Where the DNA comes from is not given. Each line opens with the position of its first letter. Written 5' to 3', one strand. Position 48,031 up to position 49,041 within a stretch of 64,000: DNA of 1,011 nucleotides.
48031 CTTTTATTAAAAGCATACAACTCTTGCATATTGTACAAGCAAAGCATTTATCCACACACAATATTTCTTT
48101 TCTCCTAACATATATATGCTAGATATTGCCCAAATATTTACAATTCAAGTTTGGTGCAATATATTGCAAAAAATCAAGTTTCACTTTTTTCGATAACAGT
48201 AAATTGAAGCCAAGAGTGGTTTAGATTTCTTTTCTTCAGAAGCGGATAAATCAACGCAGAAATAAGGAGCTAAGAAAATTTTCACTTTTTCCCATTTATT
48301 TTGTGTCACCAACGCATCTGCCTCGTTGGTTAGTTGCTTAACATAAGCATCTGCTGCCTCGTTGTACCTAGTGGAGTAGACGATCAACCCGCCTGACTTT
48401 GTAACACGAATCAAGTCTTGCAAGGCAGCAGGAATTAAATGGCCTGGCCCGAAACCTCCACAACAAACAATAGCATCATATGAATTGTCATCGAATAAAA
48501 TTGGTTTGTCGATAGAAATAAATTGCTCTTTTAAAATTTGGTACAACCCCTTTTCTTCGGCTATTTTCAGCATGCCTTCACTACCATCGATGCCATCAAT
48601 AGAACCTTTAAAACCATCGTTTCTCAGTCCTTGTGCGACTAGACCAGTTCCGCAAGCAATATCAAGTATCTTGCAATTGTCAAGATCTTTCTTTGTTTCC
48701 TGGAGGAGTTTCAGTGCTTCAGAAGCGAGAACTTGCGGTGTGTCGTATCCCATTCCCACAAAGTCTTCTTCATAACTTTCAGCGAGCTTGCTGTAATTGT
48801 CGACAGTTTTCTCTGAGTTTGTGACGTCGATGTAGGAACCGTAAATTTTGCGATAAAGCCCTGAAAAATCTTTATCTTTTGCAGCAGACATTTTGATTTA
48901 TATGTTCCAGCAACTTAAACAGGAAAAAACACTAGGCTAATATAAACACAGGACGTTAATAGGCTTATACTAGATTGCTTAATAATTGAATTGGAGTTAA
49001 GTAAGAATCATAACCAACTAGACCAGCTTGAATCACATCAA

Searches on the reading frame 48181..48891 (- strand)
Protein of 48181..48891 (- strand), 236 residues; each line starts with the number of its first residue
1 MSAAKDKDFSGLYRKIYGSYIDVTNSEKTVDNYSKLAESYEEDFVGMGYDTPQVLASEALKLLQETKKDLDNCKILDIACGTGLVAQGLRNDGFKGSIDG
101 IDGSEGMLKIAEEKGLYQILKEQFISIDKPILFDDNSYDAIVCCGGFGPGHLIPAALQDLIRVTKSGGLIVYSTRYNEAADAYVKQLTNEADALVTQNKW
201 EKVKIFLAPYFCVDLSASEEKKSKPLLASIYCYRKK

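Call 22: search_protein_families(library=pfam, proteins=[window:48181-48891:-], max_evalue=0.01)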
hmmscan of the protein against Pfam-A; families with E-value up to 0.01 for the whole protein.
window:48181-48891:- (236 aa): 7 families
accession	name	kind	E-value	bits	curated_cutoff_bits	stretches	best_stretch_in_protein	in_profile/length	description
PF13649.12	Methyltransf_25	-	3.8e-13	50.4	27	1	75-168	1-97/97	Methyltransferase domain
PF08241.18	Methyltransf_11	-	2.8e-11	44.3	21.2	1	76-171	1-94/95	Methyltransferase domain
PF13847.12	Methyltransf_31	-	2.2e-10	40.9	27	1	71-202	3-139/145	Methyltransferase domain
PF13489.12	Methyltransf_23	-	1.2e-09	38.5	27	1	57-194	11-135/164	Methyltransferase domain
PF01209.24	Ubie_methyltran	-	4.5e-09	36.5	20.1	1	65-171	41-150/233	ubiE/COQ5 methyltransferase family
PF08242.18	Methyltransf_12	-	1.5e-08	35.7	30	1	76-169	1-97/98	Methyltransferase domain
PF05175.20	MTS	-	0.00089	19.4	23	1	62-161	23-123/170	Methyltransferase small domain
